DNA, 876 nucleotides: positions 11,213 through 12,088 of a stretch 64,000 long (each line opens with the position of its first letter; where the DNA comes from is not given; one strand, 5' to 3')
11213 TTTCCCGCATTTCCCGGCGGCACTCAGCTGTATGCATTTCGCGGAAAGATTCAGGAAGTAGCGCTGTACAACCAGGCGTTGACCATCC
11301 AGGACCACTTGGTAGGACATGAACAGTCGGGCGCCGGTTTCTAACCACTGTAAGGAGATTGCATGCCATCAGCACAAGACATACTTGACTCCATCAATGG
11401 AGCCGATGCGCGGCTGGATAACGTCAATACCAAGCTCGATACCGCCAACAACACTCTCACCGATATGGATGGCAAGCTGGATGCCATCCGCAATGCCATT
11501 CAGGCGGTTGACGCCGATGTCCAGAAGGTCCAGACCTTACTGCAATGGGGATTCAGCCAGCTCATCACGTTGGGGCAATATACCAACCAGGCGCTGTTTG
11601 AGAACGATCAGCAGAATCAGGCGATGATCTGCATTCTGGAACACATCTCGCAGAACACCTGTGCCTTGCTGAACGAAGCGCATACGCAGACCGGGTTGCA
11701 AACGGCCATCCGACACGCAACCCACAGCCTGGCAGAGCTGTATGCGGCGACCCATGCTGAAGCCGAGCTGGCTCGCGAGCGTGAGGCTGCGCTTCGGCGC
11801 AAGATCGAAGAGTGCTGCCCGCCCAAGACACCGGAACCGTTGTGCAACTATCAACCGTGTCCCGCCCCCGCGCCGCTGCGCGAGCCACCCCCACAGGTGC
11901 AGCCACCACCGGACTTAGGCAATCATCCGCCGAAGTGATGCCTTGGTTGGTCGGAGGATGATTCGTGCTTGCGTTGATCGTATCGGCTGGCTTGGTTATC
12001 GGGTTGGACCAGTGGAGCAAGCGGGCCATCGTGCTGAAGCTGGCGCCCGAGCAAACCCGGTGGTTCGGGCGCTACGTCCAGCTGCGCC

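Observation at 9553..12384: Operon pairing a divergent Lgt and a short LspA around a LamG lipoprotein and a coiled-coil/Cys-Pro protein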

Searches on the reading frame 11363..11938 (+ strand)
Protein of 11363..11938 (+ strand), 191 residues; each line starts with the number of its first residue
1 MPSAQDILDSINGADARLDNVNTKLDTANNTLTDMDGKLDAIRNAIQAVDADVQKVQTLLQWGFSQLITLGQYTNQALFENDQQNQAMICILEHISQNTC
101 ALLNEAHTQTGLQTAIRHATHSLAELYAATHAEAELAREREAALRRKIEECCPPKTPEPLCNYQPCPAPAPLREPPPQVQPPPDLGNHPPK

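Call 3: search_protein_families(library=pfam, proteins=[window:11363-11938:+], max_evalue=1)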
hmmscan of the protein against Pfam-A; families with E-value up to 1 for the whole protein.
window:11363-11938:+ (191 aa): 17 families
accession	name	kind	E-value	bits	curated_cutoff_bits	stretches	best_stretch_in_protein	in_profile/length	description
PF23991.1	DUF7310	-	0.00034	21.5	40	1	10-57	24-71/83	Coiled-coil region of unknown function (DUF7310)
PF07889.17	DUF1664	-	0.00035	21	34.6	1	16-61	66-111/124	Protein of unknown function (DUF1664)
PF05531.17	NPV_P10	-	0.00063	20.6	29.8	1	6-61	8-66/75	Nucleopolyhedrovirus P10 protein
PF15456.11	Uds1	-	0.02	15.5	28.8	1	107-150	41-93/123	Up-regulated During Septation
PF12352.13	V-SNARE_C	-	0.023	15.4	27.1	1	10-36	37-63/66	Snare region anchored in the vesicle membrane C-terminus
PF08651.15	DASH_Duo1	-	0.027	14.7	25.4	1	22-61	6-45/74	DASH complex subunit Duo1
PF10779.14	XhlA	-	0.029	15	34.7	1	16-65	4-53/67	Haemolysin XhlA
PF06009.19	Laminin_II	-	0.043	14.3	33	1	3-74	11-82/138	Laminin Domain II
PF24446.1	DUF7565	-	0.052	14.4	27.1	1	95-150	27-81/92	Family of unknown function (DUF7565)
PF06810.17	Phage_scaffold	-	0.056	13.9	35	1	11-55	29-74/170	Phage capsid assembly scaffolding protein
PF09763.15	Sec3_CC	-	0.063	13.6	27.1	1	16-57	35-76/133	Exocyst complex component Sec3, coiled-coil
PF00261.25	Tropomyosin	-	0.076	12.9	38.6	1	8-67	12-71/242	Tropomyosin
PF24862.1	SUS_EPBD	-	0.095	13.6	27.7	1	72-131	8-69/88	Sucrose synthase EPBD domain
PF06419.17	COG6_N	-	0.1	13.1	27.4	1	5-58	29-82/114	Conserved oligomeric complex COG6, N-terminal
PF06103.16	DUF948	-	0.17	12.5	37.2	1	17-59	45-87/89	Bacterial protein of unknown function (DUF948)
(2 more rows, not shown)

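Call 4: search_protein_families(library=ncbifam, proteins=[window:11363-11938:+], max_evalue=1)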
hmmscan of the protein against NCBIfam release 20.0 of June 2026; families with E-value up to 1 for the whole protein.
window:11363-11938:+ (191 aa): 8 families
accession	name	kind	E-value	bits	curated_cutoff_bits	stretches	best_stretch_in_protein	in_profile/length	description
NF047515.1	SpiroCoCo_C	equivalog_domain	0.0054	15.9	125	1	4-74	192-262/313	SpiroCoCo family coiled-coil protein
TIGR02168.1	SMC_prok_B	equivalog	0.023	12.4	567.35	1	10-149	764-906/1181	chromosome segregation protein SMC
NF058675.1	RcGTA_tape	equivalog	0.032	14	220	1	9-67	5-63/220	RcGTA-type gene transfer agent tail tape measure protein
NF045487.1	ASRP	equivalog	0.036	12.7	300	1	11-149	220-348/593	archaea-specific SMC-related protein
NF053525.1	thylo_ssr2422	subfamily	0.09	13.2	38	1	4-49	11-56/77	ssr2422 family thylakoid membrane protein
NF047516.1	LA_3659_fam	equivalog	0.18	11.3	36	0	11-57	77-123/221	LA_3659 family protein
NF047514.1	SpiroCoCo_N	equivalog_domain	0.18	11.3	75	0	11-57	77-123/221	SpiroCoCo family coiled-coil protein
TIGR00996.1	Mtu_fam_mce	paralog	0.57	9.3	140.5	1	3-92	196-282/291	MCE family protein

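Call 9: find_homologous_proteins(query=window:11363-11938:+, max_evalue=0.001)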
Query window:11363-11938:+ (191 aa): 249 proteins with E <= 0.001 among 435 candidates; the best 120 are listed.
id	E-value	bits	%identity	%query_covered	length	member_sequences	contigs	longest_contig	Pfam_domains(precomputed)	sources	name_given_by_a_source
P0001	3.2e-123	427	100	100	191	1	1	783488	-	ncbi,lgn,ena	-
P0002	6.8e-97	341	84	91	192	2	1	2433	-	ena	-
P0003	2.0e-88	314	75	94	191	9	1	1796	-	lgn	-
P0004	5.6e-83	296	71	88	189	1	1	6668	PF05531.18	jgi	jgi:hypothetical protein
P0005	2.8e-81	290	72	96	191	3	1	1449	-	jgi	jgi:DNA repair exonuclease SbcCD ATPase subunit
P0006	3.6e-81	290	73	91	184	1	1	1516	-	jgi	jgi:hypothetical protein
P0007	4.6e-81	290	71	97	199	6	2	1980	-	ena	-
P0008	4.7e-81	290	71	97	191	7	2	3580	-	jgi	jgi:hypothetical protein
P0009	3.8e-77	277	67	99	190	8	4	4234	-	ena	-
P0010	8.1e-77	276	65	96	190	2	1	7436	-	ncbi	-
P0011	1.7e-76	275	67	90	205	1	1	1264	PF05531.18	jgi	jgi:hypothetical protein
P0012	2.1e-74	268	68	94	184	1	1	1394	-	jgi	jgi:hypothetical protein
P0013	3.4e-74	267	67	94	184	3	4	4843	-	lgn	-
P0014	2.2e-73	265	66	91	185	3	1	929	-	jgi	jgi:hypothetical protein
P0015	1.5e-72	262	63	91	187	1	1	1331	-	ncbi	-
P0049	2.6e-65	238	58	100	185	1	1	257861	-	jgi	jgi:hypothetical protein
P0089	3.0e-59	218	60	95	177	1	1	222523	-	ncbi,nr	ncbi:MAG: hypothetical protein KIT09_17070 [Bryobacteraceae bacterium]|nr:hypothetical protein [Bryo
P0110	5.3e-56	208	56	97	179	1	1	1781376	-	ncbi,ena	-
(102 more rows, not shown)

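Call 10: find_encoding_contigs(protein=P0089, flank=8000, max_places=2)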
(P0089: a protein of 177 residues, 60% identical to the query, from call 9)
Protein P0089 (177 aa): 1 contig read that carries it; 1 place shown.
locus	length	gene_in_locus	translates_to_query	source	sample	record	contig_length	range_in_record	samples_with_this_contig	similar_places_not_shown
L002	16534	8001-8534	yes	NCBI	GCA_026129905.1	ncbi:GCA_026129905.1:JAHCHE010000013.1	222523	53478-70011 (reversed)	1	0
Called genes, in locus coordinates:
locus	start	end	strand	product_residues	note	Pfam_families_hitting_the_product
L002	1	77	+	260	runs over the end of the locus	PF09608:Alph_Pro_TM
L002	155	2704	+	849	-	PF01326:PPDK_N, PF00391:PEP-utilizers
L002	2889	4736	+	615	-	PF00069:Pkinase, PF07714:PK_Tyr_Ser-Thr, PF03109:ABC1 (weak)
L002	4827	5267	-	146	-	PF02021:UPF0102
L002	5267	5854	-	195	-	PF13489:Methyltransf_23, PF08241:Methyltransf_11, PF08242:Methyltransf_12 (faint)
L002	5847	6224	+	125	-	PF01252:Peptidase_A8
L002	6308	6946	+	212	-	PF01790:LGT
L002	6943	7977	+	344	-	-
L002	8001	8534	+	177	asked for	-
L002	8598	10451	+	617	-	PF13385:Laminin_G_3 (faint)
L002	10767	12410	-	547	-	-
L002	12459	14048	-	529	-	-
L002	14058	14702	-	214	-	-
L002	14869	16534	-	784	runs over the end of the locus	-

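Call 11: find_encoding_contigs(protein=P0110, flank=8000, max_places=2)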
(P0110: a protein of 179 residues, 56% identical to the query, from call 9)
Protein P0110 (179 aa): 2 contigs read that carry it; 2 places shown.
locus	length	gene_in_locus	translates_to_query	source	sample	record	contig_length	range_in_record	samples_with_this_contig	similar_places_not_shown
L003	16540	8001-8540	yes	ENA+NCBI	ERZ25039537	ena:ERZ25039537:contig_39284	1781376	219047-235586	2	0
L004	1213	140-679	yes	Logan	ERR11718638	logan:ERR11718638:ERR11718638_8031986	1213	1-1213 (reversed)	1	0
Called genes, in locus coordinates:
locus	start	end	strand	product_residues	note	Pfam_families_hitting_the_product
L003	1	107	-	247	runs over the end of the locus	PF00005:ABC_tran, PF13304:AAA_21 (faint)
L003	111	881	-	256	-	PF02405:MlaE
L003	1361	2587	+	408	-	PF00162:PGK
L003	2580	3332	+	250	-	PF00121:TIM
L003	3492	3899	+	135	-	PF03840:SecG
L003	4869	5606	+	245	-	PF01790:LGT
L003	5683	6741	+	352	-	PF13385:Laminin_G_3 (faint)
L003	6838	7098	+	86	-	-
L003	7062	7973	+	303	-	PF13385:Laminin_G_3 (faint)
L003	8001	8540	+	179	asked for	-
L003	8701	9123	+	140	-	PF01252:Peptidase_A8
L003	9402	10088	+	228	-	PF01914:MarC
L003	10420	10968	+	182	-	PF10865:DUF2703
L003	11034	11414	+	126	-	PF12840:HTH_20 (weak), PF01022:HTH_5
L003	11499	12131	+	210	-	PF04060:FeS, PF03599:CdhD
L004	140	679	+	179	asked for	-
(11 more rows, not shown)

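Call 12: find_encoding_contigs(protein=P0049, flank=8000, max_places=2)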
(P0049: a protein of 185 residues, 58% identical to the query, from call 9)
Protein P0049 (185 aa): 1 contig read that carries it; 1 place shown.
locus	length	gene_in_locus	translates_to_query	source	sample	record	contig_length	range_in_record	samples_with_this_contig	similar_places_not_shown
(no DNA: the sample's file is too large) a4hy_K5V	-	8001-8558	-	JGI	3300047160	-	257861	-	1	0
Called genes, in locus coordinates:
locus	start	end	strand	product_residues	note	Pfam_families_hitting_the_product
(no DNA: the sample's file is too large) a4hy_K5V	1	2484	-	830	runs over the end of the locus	PF00930:DPPIV_N (faint), PF26550:Tricorn_2nd, PF26549:Tricorn_N (weak), PF07676:PD40 (weak), PF26549:Tricorn_N, PF26550:Tricorn_2nd, PF07676:PD40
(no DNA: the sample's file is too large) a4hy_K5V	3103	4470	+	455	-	PF01262:AlaDh_PNT_C (faint), PF02254:TrkA_N, PF13241:NAD_binding_7 (faint), PF02080:TrkA_C, PF02254:TrkA_N, PF02080:TrkA_C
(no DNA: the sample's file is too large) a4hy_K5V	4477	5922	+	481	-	PF02386:TrkH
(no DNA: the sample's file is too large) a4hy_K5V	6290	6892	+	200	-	PF01790:LGT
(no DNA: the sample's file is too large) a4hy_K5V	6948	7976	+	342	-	PF13385:Laminin_G_3 (weak)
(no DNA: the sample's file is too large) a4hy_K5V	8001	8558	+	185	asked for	-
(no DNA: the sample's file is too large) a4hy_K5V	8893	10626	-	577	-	PF00999:Na_H_Exchanger, PF02254:TrkA_N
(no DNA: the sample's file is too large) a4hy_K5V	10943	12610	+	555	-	PF01839:FG-GAP (faint), PF13517:FG-GAP_3, PF07593:UnbV_ASPIC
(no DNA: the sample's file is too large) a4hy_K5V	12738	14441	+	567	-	PF01839:FG-GAP (faint), PF13517:FG-GAP_3, PF07593:UnbV_ASPIC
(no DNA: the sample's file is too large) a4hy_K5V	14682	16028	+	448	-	PF00083:Sugar_tr, PF03137:OATP (faint), PF07690:MFS_1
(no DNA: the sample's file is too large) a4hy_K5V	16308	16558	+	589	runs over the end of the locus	PF01839:FG-GAP (faint), PF13517:FG-GAP_3, PF07593:UnbV_ASPIC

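Call 15: find_related_loci(query=A1, collection=genome_contigs, flank=8000)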
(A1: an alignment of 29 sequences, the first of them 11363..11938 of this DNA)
Query A1 (191 aa) in genome_contigs; peptide patterns used: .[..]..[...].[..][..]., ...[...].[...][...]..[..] (x = any residue, [..] = any of these).
107 stretches matched a pattern; 49 encode a relative of the query (tblastn E <= 1e-3); 49 distinct loci.
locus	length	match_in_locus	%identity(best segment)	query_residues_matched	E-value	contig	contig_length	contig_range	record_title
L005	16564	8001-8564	58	1-189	1e-69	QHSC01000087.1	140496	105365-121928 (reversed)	MAG: Candidatus Rokuibacteriota bacterium isolate AR4 14_1009_09_40cm_scaffold_155_curated, whole genome shotgun sequenc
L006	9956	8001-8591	55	1-190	3e-68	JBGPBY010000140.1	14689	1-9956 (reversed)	MAG: Terriglobia bacterium isolate OBJ_0618_050_62 k141_2180361_length_14689_cov_12.0000, whole genome shotgun sequence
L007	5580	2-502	60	7-173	1e-67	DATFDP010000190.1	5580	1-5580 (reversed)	MAG TPA_asm: Terriglobales bacterium isolate SMAG_U8583 k141_1985206, whole genome shotgun sequence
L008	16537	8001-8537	59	1-186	2e-66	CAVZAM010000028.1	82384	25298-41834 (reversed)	MAG: uncultured delta proteobacterium isolate MFD01872.bin.1.196 genome assembly, contig: contig_41734, whole genome sho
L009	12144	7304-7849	57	1-183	9e-66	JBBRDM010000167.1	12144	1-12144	MAG: Chthonomonadales bacterium isolate Co_metawrap_2451 Cmw_2451_k141_3063133_length_12144_cov_7.0000, whole genome sho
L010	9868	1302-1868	56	1-183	6e-64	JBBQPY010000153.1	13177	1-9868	MAG: Chthonomonadales bacterium isolate Co_metawrap_1542 Cmw_1542_k141_28536231_length_13177_cov_10.0000, whole genome s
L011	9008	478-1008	61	1-180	4e-64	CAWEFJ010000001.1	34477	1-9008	MAG: uncultured delta proteobacterium isolate MFD00991.bin.2.24 genome assembly, contig: contig_20213, whole genome shot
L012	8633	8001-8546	63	1-178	2e-63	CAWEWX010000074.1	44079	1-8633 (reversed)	MAG: uncultured delta proteobacterium isolate MFD03323.bin.3.266 genome assembly, contig: contig_49040, whole genome sho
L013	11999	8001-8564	59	1-191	2e-61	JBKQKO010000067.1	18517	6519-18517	MAG: Desulfobaccales bacterium isolate CRr1A1B1C__bin_77 CRr1A1B1C_000000224650, whole genome shotgun sequence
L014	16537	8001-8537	58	1-186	8e-65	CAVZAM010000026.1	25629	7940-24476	MAG: uncultured delta proteobacterium isolate MFD01872.bin.1.196 genome assembly, contig: contig_39038, whole genome sho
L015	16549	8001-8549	54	1-190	6e-59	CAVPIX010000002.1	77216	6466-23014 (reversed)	MAG: uncultured delta proteobacterium isolate MFD00032.bin.1.71 genome assembly, contig: contig_116642, whole genome sho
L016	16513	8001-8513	55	1-185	3e-58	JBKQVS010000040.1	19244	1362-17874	MAG: Desulfobaccales bacterium isolate SEr3G3H3I__bin_140 SEr3G3H3I_000000108702, whole genome shotgun sequence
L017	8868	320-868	53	1-190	4e-58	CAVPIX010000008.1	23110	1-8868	MAG: uncultured delta proteobacterium isolate MFD00032.bin.1.71 genome assembly, contig: contig_136988, whole genome sho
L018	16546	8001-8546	63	1-178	2e-63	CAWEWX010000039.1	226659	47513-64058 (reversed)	MAG: uncultured delta proteobacterium isolate MFD03323.bin.3.266 genome assembly, contig: contig_40280, whole genome sho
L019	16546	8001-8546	54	1-189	2e-54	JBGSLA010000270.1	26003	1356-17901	MAG: Desulfobaccales bacterium isolate JTS-AC195 k141_321680, whole genome shotgun sequence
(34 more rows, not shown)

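Call 23: search_protein_families(library=phrogs, proteins=[window:11363-11938:+], max_evalue=0.01)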
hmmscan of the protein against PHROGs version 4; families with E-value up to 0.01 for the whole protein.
window:11363-11938:+ (191 aa): 2 families
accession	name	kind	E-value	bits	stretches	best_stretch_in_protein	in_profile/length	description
phrog_12015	-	unknown function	0.00083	20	1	13-47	123-157/165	-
phrog_17788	-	unknown function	0.0014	18.9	1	5-62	310-367/527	-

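Call 24: search_protein_families(library=padloc, proteins=[window:11363-11938:+], max_evalue=0.01)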
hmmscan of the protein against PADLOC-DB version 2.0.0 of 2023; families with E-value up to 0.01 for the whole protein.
window:11363-11938:+ (191 aa): 1 family
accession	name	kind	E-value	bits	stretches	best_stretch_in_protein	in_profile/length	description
PDLC00006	DruC1|DruC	-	0.0024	14.4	1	12-130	164-282/626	Unknown function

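Call 35: predict_structure(alignment_id=A2)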
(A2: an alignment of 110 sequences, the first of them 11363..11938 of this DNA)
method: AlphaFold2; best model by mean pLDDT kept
length: 191 residues; sequences in the alignment: 110
mean_pLDDT: 82.0   pTM: 0.42
mean pLDDT of the five models: 82.0, 79.1, 77.6, 74.4, 73.8
residues with pLDDT >= 90: 69; 70-90: 82; 50-70: 36; < 50: 4
segments of 3 or more residues with pLDDT < 50: 187-189
pLDDT, mean of each block of 10 residues (from residue 1): 82 90 92 93 93 90 88 90 91 92 89 86 73 58 64 71 85 76 59 41
secondary structure, 60 per line:
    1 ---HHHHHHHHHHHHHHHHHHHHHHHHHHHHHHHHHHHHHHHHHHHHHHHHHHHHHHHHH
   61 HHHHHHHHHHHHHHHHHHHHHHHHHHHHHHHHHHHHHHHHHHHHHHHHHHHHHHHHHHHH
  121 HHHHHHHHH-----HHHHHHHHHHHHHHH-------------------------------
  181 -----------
elements in order: H4-129 H135-149

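Call 44: fold_search(model_id=the predicted structure, library=pdb)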
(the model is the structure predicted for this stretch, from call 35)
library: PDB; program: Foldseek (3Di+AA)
matches with E <= 10: 0; with E <= 0.001: 0
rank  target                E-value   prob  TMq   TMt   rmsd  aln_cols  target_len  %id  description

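Call 47: find_related_loci(query=A1, collection=viral_contigs, flank=8000)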
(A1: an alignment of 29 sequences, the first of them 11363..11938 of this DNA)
Query A1 (191 aa) in viral_contigs; peptide patterns used: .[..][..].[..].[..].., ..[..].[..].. (x = any residue, [..] = any of these).
62 stretches matched a pattern, but none encodes a relative of the query by tblastn (E <= 1e-3).

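Call 82: search_dna_similar(query=window:11363-11938:+, collection=plasmids, mode=protein, max_evalue=0.001, max_rows=10)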
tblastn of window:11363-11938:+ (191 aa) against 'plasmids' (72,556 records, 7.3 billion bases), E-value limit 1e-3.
No match.

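Call 87: search_dna_similar(query=window:11363-11938:+, collection=phages, mode=protein, max_evalue=0.001, max_rows=10)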
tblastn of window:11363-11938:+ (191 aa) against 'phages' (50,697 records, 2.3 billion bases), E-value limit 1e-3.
No match.
